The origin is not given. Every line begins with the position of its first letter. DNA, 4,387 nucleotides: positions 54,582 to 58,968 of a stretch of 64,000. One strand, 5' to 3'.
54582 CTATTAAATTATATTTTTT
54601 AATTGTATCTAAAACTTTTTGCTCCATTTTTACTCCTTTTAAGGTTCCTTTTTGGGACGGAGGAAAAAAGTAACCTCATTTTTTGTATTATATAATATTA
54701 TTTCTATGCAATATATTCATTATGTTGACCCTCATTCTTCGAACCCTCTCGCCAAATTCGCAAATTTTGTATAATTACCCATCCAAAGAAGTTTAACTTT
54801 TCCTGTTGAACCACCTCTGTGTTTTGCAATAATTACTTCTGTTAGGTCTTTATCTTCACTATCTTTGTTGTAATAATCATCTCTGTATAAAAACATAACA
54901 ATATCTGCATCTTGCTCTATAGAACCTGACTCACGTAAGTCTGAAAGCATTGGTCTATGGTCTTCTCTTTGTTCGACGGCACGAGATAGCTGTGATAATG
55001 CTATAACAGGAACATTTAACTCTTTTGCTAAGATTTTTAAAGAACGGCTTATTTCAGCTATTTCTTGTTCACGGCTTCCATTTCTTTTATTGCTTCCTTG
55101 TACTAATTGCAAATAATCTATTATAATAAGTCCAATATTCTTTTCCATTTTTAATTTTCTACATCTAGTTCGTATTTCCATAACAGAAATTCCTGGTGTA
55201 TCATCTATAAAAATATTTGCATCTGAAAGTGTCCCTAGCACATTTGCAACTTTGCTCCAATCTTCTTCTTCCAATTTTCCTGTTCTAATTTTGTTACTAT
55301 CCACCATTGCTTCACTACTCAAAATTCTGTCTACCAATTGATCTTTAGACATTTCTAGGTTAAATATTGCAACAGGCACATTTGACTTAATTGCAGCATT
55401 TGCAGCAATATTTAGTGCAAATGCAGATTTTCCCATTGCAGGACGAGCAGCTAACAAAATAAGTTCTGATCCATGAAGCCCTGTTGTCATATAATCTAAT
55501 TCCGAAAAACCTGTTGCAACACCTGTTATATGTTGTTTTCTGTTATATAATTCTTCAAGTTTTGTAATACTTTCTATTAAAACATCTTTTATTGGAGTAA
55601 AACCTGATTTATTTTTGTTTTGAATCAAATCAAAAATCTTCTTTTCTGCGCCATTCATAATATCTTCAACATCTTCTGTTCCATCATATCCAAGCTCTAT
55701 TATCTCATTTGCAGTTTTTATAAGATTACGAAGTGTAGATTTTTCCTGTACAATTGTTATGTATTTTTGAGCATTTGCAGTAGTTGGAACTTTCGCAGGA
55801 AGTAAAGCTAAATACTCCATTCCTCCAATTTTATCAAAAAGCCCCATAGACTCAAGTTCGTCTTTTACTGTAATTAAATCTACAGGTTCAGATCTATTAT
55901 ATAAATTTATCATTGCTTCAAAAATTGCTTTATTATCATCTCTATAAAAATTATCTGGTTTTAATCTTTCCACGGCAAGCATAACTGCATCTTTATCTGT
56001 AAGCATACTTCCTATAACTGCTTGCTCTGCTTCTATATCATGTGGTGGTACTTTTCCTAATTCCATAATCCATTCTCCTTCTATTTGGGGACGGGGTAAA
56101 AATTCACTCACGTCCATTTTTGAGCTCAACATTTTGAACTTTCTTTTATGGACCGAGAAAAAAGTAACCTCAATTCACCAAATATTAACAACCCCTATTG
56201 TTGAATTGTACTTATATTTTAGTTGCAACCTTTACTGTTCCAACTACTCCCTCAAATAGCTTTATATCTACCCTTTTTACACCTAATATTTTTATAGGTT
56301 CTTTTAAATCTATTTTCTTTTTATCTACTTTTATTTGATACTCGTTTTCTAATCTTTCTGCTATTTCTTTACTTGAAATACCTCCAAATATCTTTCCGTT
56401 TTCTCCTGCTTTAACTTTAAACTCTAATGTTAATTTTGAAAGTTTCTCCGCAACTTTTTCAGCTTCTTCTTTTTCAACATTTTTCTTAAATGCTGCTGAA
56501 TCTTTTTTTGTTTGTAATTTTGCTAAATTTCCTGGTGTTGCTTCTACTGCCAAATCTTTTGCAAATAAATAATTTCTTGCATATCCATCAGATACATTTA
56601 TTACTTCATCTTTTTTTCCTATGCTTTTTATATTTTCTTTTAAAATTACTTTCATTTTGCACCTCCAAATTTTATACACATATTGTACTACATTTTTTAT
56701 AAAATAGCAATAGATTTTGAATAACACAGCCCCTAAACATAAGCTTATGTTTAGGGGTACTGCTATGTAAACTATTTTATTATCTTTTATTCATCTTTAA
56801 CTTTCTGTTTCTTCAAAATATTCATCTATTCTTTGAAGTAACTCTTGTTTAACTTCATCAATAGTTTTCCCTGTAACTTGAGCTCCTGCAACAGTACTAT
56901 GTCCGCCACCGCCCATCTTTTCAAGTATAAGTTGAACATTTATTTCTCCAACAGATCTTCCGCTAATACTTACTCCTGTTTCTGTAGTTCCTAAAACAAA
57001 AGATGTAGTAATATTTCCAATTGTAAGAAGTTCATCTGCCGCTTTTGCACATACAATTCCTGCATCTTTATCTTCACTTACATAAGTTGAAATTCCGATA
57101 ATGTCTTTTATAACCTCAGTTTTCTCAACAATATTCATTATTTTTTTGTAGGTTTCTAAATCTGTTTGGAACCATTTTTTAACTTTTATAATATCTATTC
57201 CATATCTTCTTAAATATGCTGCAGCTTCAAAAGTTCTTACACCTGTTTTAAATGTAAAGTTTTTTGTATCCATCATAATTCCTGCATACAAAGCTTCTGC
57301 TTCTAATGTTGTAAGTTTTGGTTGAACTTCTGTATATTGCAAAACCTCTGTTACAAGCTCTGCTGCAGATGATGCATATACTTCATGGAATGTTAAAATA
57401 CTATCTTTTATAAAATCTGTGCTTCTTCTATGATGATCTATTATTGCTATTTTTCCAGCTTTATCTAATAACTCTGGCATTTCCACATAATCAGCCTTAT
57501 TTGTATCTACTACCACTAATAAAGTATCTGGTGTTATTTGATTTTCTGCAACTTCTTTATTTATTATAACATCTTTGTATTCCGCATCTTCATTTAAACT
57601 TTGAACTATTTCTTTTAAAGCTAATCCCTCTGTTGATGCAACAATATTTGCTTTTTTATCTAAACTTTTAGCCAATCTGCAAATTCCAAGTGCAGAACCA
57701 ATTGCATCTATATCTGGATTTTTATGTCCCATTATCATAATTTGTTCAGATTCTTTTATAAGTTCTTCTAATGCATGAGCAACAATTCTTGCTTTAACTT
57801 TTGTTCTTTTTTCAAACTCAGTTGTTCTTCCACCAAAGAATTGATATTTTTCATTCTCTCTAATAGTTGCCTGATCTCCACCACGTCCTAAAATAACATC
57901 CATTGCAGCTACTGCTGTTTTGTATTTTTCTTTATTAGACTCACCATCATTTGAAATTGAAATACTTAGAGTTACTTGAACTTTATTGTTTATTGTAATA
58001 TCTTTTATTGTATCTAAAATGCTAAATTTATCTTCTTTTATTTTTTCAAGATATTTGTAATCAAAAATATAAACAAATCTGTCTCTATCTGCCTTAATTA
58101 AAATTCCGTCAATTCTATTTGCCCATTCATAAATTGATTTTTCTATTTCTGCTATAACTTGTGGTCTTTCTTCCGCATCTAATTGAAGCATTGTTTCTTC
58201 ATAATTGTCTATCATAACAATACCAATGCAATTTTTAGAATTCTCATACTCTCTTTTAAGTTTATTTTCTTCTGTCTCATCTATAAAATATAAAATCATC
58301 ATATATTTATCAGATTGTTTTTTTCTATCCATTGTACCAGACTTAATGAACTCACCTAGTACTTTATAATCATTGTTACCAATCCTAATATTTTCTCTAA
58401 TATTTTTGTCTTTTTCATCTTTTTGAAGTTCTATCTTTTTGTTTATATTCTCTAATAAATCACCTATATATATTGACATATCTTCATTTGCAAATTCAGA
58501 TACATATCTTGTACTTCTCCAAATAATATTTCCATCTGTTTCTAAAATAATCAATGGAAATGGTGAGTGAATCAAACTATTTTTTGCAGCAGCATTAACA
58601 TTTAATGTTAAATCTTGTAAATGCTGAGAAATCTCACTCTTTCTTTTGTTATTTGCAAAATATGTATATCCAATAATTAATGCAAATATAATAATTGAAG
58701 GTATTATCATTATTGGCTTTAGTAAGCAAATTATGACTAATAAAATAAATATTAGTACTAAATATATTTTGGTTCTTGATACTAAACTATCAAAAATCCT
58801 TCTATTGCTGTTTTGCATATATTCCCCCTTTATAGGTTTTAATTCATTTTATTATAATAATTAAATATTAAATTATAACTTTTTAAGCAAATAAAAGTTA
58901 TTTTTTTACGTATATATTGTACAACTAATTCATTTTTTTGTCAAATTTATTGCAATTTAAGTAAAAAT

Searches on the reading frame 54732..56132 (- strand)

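Call 38: search_protein_families(library=pfam, proteins=[window:54732-56132:-], max_evalue=0.00001)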
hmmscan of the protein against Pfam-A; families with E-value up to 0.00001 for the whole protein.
window:54732-56132:- (466 aa): 3 families
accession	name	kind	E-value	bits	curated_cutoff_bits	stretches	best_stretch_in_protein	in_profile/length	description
PF03796.21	DnaB_C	-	1.1e-115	385.8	27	1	204-459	1-255/255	DnaB-like helicase C terminal domain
PF00772.26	DnaB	-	3.6e-34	117.3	23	1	29-130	2-103/103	DnaB-like helicase N terminal domain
PF13481.12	AAA_25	-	1.9e-11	44.4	27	1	210-382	20-190/195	AAA domain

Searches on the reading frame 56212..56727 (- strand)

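Call 80: search_protein_families(library=pfam, proteins=[window:56212-56727:-], max_evalue=0.001)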
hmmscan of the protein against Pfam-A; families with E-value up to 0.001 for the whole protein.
window:56212-56727:- (171 aa): 2 families
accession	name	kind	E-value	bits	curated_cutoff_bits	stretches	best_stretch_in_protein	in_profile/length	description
PF03948.19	Ribosomal_L9_C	-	5e-25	88.2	23.2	1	87-168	1-83/86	Ribosomal protein L9, C-terminal domain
PF01281.25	Ribosomal_L9_N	-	1.1e-21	76.5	20.7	1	25-71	1-47/47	Ribosomal protein L9, N-terminal domain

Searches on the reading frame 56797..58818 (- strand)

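Call 80: search_protein_families(library=pfam, proteins=[window:56797-58818:-], max_evalue=0.001)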
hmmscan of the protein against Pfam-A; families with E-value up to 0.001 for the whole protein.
window:56797-58818:- (673 aa): 3 families
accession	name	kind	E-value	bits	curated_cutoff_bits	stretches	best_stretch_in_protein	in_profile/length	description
PF01368.27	DHH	-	4.5e-27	95.2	28.1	1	359-514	1-125/125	DHH family, N-terminal domain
PF24898.2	GGDEF_GdpP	-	1.1e-25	90.8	30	1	202-326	2-125/126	Cyclic-di-AMP phosphodiesterase GdpP-like, GGDEF domain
PF02272.25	DHHA1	-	2.7e-12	47.5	25.9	1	587-670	15-102/102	DHHA1 domain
